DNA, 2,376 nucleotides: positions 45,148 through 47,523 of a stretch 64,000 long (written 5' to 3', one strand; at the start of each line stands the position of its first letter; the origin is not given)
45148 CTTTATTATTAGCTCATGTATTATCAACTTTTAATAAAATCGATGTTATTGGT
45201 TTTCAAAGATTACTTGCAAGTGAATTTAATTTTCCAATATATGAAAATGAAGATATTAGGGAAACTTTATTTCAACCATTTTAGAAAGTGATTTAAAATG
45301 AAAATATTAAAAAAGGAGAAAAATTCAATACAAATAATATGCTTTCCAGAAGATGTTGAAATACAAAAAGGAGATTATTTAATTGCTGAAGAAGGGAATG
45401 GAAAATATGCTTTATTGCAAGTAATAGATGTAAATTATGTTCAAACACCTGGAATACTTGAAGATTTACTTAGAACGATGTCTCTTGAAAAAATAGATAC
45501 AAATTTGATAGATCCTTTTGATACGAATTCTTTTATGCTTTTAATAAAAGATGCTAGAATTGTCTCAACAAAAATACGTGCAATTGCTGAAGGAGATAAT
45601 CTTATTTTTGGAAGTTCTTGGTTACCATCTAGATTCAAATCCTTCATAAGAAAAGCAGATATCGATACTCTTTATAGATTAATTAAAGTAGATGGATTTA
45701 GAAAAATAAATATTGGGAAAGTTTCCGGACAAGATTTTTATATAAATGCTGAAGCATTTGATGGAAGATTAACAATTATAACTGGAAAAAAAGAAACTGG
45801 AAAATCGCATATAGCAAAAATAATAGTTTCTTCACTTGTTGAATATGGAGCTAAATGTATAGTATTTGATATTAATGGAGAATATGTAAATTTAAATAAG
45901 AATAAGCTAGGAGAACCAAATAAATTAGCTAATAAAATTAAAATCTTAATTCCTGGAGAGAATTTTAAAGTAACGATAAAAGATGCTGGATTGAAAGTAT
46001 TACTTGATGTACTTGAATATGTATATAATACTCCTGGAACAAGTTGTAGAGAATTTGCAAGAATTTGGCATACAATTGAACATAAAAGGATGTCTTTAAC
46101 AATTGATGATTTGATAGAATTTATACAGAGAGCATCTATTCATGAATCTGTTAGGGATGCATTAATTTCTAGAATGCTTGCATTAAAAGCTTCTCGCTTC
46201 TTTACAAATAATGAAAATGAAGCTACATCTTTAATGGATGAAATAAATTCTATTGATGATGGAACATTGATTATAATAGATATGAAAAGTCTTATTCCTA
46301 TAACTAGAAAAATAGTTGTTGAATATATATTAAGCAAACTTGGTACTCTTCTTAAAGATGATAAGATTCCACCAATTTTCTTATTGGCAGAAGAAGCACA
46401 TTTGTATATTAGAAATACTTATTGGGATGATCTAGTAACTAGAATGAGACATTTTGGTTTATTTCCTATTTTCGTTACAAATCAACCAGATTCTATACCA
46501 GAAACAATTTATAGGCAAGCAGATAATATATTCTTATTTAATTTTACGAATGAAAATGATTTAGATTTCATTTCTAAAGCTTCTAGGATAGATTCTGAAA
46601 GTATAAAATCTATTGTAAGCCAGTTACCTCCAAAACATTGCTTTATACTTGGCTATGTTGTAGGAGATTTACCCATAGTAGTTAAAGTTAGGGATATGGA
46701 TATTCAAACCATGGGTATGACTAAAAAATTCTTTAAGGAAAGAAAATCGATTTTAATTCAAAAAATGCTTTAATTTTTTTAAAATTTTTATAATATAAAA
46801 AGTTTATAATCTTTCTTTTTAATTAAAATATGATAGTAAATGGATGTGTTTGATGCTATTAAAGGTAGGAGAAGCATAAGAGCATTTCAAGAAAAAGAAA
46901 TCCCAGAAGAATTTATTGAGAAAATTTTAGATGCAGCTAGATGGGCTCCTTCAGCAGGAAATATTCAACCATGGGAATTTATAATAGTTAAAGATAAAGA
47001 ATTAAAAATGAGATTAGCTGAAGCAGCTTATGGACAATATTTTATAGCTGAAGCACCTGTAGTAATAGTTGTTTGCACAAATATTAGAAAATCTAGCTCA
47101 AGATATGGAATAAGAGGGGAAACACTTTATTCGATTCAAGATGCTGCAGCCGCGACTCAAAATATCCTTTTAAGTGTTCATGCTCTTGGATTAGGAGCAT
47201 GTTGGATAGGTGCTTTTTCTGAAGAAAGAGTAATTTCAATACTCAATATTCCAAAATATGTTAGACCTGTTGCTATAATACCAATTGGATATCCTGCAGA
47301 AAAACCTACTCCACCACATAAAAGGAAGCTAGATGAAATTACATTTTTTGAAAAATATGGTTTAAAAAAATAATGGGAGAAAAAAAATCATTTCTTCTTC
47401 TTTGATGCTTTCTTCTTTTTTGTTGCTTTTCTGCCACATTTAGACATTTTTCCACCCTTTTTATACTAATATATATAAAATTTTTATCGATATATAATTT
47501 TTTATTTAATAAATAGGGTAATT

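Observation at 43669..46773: Stand-alone NurA-like nuclease + HerA-like ATPase pair with a divergent wHTH gene and no Mre11/Rad50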

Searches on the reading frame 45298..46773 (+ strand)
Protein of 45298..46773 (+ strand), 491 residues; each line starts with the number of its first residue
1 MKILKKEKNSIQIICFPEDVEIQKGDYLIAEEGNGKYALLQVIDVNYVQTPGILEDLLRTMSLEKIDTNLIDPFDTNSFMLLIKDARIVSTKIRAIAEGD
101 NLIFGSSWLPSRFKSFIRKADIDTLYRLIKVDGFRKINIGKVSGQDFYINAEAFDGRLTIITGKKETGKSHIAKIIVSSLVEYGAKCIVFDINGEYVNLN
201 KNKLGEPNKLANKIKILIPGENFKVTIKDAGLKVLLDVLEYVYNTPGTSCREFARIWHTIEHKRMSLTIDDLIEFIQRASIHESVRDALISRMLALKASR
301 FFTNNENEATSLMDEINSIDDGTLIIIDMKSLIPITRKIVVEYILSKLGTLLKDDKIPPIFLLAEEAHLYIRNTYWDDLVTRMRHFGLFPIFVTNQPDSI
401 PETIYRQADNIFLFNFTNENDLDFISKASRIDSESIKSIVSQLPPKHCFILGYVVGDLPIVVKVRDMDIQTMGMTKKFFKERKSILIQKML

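Call 3: search_protein_families(library=pfam, proteins=[window:45298-46773:+], max_evalue=1)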
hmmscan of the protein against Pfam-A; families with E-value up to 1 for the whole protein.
window:45298-46773:+ (491 aa): 11 families
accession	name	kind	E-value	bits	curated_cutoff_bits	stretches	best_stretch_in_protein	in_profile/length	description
PF01935.23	DUF87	-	8.8e-17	62.4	23.2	1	138-347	2-219/220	Helicase HerA, central domain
PF10412.15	TrwB_AAD_bind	-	0.0033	16.8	20.5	1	158-198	17-57/387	Type IV secretion-system coupling protein DNA-binding domain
PF13401.12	AAA_22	-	0.011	16.5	27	1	156-271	5-92/130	AAA domain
PF01637.24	ATPase_2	-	0.027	14.7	33.2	1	158-231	22-95/225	ATPase domain predominantly from Archaea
PF05872.18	HerA_C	-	0.032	13.3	22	0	153-210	18-74/502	Helicase HerA-like C-terminal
PF00004.35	AAA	-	0.11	13.4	21.2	0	160-195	2-32/131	ATPase family associated with various cellular activities (AAA)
PF06745.19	ATPase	-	0.15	11.8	26.6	0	146-202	9-66/231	KaiC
PF20720.3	nSTAND3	-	0.17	12.1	27.2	1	158-190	19-51/155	Novel STAND NTPase 3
PF01656.29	CbiA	-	0.2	12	25.4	1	159-280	2-54/125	CobQ/CobB/MinD/ParA nucleotide binding domain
PF01583.26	APS_kinase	-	0.22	12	21.1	1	159-202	5-48/152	Adenylylsulphate kinase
PF13476.12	AAA_23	-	0.52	11.4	27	0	131-181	4-44/201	AAA domain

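Call 4: search_protein_families(library=ncbifam, proteins=[window:45298-46773:+], max_evalue=1)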
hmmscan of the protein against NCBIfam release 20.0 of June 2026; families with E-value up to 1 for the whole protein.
window:45298-46773:+ (491 aa): 10 families
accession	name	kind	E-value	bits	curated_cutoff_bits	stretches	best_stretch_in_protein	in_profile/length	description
NF042943.1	HerA_antiphage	equivalog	2.3e-12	46.3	800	2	354-467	429-552/566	anti-phage-associated helicase HerA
NF040937.1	HerA_Thermprot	equivalog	2.6e-11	42.6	800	1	110-481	96-478/487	DNA double-strand break repair helicase HerA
NF040819.1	helicase_HerA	equivalog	4.6e-09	35.3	970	2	110-277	108-268/561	DNA double-strand break repair helicase HerA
NF053655.1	CedD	equivalog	5.8e-08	31.9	600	1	161-409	226-472/527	DNA-translocating ATPase CedD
NF042944.1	HerA_antiphage_2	equivalog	3.1e-05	22.9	850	1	359-481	428-559/576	anti-phage-associated helicase HerA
NF045702.1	rSAM_GDGT_ether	equivalog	0.015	14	450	1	261-351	278-368/486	tetraether lipid synthase Tes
TIGR01768.1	GGGP-family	subfamily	0.038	13.5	113.25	1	377-453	45-117/224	geranylgeranylglyceryl phosphate synthase family protein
TIGR01802.1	CM_pl-yst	equivalog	0.083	12.5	170.9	1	280-348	183-246/247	chorismate mutase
NF038214.1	IS21_help_AAA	equivalog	0.084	12.5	200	1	159-245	93-183/232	IS21-like element helper ATPase IstB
TIGR00929.1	VirB4_CagE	subfamily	0.089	11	643.1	1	159-382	440-658/792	VirB4 family type IV secretion/conjugal transfer ATPase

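Call 5: search_protein_families(library=padloc, proteins=[window:45298-46773:+], max_evalue=1)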
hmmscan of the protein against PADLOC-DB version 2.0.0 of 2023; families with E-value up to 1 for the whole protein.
window:45298-46773:+ (491 aa): 17 families
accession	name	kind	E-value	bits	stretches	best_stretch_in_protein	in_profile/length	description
PDLC04105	HerA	-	9.2e-17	58.8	2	302-481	360-552/576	-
PDLC04140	mad8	-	1.1e-16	59.3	1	152-439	23-276/314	mads_8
PDLC04103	HerA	-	1.5e-14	51.3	2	287-482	369-574/579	-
PDLC04102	HerA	-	9e-14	48.7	2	352-468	498-623/654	-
PDLC02185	HerA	-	7.8e-13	46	2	355-466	442-563/585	-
PDLC04097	HerA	-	1.6e-11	41.6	2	377-467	506-595/618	-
PDLC04100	HerA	-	1.6e-11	41.6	2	355-466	436-557/580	-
PDLC04106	HerA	-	3.5e-08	30.5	1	379-481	544-645/667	-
PDLC04098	HerA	-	2.4e-06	24.4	1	383-469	566-651/686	-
PDLC04104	HerA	-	3.2e-06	24.1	1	332-481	194-353/379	-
PDLC02188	HerA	-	6.5e-06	23.3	1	359-482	428-560/578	-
PDLC04107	HerA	-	2e-05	21.8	1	148-221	161-232/306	-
PDLC04101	HerA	-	0.00077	16.3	1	148-221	160-227/400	-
PDLC04099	HerA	-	0.0021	15.4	1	147-199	160-213/214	-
PDLC00249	LmuB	-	0.0022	14.7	1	151-180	21-50/565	AAA ATPase domain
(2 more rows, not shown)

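Call 18: search_solved_structures(query=window:45298-46773:+, max_evalue=0.01, show_alignments=2)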
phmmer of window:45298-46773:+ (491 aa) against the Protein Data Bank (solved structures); distinct sequences matched with E-value up to 0.01: 6.
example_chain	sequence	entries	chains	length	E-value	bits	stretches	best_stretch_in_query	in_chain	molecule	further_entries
4d2i_A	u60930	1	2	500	2.9e-11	45.7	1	92-485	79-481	HERA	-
9c1m_M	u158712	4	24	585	8.5e-08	34.3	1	356-480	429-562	ATP-binding protein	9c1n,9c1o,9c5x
9x1l_A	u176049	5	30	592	5.7e-07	31.6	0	359-466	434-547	DNA helicase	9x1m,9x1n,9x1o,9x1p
8j4u_M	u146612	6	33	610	7.3e-07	31.2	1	321-464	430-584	Nucleoside triphosphate hydrolase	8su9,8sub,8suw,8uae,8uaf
8wiv_A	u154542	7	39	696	3.5e-05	25.7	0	357-452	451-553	Helicase HerA central domain-containing protein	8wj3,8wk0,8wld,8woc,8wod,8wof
8xau_A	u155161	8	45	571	5.8e-05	25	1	352-481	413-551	ATP-binding protein | HerA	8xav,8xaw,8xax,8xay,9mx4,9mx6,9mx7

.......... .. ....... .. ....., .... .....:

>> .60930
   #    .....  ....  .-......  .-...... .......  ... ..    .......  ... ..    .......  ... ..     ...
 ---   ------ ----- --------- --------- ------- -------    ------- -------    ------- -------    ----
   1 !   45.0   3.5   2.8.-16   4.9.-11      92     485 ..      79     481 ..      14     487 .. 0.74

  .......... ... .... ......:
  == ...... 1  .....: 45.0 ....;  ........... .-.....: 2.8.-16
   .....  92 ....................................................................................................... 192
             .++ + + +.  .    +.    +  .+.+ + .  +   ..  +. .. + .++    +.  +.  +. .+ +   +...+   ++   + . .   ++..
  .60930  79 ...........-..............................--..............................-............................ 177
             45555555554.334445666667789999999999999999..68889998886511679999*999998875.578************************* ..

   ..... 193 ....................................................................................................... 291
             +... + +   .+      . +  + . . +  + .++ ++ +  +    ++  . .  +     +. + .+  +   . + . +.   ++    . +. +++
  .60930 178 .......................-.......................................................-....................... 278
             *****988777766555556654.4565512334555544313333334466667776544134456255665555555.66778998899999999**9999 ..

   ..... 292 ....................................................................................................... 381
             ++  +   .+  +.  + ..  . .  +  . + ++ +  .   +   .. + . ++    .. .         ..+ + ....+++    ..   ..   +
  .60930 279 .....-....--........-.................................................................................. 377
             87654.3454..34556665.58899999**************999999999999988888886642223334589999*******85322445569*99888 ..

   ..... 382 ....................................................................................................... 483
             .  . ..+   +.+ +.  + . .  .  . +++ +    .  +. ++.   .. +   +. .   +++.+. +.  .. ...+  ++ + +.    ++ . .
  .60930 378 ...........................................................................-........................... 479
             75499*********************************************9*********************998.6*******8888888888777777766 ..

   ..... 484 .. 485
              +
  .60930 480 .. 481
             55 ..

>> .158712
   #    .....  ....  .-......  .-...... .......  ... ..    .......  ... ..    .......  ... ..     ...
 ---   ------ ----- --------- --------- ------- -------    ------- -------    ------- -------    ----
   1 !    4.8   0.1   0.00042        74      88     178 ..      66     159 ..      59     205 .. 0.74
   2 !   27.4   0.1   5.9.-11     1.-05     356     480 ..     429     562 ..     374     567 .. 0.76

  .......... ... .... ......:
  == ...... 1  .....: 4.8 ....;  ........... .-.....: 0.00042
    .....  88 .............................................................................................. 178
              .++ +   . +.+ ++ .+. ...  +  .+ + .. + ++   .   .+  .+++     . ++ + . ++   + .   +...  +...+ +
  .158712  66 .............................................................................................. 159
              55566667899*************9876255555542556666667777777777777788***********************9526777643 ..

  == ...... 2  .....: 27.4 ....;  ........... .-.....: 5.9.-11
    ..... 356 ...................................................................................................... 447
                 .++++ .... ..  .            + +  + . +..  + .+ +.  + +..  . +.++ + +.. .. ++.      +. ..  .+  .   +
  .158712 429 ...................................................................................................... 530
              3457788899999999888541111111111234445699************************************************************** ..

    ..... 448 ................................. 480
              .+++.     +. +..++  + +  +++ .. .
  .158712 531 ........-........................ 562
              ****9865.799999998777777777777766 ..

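Call 67: search_solved_structures(query=A3, max_evalue=0.001, show_alignments=1)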
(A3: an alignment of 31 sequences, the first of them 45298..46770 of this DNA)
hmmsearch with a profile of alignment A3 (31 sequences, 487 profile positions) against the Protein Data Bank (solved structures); distinct sequences matched with E-value up to 0.001: 6.
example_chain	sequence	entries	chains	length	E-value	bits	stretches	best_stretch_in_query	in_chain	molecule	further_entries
4d2i_A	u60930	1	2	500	1.6e-14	56.5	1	111-474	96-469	HERA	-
8j4u_M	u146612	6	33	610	5.7e-10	41.5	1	324-465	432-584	Nucleoside triphosphate hydrolase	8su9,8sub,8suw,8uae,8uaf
9x1l_A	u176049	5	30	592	2.9e-08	35.9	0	76-207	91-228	DNA helicase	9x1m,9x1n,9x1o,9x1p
9c1m_M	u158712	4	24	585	8.7e-08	34.3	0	345-466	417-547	ATP-binding protein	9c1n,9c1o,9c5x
8wiv_A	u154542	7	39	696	2.7e-06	29.4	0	117-200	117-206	Helicase HerA central domain-containing protein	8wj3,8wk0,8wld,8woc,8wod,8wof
8wet_A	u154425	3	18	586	4.1e-05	25.5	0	292-429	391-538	TdpA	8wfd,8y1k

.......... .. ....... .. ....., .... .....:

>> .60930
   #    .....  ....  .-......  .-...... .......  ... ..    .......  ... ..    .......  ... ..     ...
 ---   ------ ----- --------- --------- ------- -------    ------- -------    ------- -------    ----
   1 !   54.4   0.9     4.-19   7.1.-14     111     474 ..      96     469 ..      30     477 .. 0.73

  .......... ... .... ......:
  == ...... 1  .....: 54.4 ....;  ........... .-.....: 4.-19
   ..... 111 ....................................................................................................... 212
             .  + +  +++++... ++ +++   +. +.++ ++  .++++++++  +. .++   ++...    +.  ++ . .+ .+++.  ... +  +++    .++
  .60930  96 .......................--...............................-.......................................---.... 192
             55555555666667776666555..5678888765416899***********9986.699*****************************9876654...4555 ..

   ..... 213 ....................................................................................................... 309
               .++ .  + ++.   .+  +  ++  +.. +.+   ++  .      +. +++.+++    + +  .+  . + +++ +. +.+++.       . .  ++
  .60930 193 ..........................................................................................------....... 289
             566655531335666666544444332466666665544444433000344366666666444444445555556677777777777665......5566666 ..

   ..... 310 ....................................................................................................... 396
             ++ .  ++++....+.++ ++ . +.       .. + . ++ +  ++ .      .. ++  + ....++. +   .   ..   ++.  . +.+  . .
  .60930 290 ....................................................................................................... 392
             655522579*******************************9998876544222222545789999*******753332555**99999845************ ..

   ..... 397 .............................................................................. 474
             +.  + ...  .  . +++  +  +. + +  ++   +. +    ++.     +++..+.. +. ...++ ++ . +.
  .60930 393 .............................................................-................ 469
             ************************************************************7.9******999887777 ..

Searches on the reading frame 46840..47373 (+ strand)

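Call 60: search_protein_families(library=ncbifam, proteins=[window:46840-47373:+], max_evalue=0.01)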
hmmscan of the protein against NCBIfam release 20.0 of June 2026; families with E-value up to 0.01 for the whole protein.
window:46840-47373:+ (177 aa): 12 families
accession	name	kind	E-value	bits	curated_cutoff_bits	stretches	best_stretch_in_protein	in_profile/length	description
TIGR02476.1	BluB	equivalog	1.5e-27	96.4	150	2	3-62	9-68/205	5,6-dimethylbenzimidazole synthase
NF008033.1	PRK10765.1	equivalog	7.5e-26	91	223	1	3-159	4-167/240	oxygen-insensitive NADPH nitroreductase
NF009810.0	PRK13294.1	equivalog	1e-18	67.5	304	2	69-166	342-444/449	coenzyme F420-0:L-glutamate ligase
TIGR03553.1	F420_FbiB_CTERM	equivalog_domain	3.7e-18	66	249.55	2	94-166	116-189/194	F420 biosynthesis protein FbiB, C-terminal domain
NF008275.0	PRK11053.1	equivalog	1.8e-16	60.3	227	1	1-82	1-88/217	oxygen-insensitive NAD(P)H nitroreductase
NF003768.0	PRK05365.1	equivalog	1.6e-15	57.1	152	1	10-81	21-94/200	malonic semialdehyde reductase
TIGR03605.1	antibiot_sagB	domain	1.9e-12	47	78.4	1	52-144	74-165/173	SagB family peptide dehydrogenase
NF047509.1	Rv3131_FMN_oxido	subfamily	2.8e-07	30.3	199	1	29-55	2-27/319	Acg family FMN-binding oxidoreductase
NF005901.0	PRK07877.1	equivalog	6.7e-07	27.9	476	1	16-94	367-447/722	Rv1355c family protein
NF011424.0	PRK14851.1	subfamily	1.7e-06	26.3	1170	1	15-103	317-407/679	hypothetical protein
NF008088.0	PRK10828.1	equivalog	8.6e-06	25.4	183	1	1-55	1-55/183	NAD(P)H nitroreductase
NF011425.0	PRK14852.1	equivalog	0.0017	16.3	1337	1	19-83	609-672/989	hypothetical protein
